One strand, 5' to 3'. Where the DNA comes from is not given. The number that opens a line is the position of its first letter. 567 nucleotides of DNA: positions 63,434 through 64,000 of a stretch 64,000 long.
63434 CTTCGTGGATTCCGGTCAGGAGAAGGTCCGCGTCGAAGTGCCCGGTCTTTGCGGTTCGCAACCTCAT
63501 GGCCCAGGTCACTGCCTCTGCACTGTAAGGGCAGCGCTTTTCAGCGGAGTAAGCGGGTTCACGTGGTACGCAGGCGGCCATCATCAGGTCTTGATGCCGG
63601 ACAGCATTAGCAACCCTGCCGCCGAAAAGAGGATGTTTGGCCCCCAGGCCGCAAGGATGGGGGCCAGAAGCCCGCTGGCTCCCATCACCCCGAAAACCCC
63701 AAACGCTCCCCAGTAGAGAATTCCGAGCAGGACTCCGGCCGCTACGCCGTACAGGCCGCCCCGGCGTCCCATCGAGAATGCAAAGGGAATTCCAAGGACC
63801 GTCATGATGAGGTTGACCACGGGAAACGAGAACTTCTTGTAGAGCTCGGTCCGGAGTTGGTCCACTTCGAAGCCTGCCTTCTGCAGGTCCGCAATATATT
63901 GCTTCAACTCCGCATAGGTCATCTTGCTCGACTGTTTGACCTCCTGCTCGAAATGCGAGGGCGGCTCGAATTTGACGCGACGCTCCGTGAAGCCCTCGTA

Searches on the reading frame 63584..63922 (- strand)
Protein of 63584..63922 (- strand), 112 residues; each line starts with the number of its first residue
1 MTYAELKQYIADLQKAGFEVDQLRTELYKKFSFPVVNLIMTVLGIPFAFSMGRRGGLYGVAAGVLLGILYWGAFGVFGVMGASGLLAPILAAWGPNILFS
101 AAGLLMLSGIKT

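Call 7: search_protein_families(library=pfam, proteins=[window:63584-63922:-], max_evalue=0.01)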
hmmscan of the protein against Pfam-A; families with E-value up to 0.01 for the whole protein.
window:63584-63922:- (112 aa): 1 family
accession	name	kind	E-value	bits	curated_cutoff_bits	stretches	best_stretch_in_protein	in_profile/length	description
PF03739.19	LptF_LptG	-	1.2e-27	97.4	27.9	1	1-107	245-351/353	Lipopolysaccharide export system permease LptF/LptG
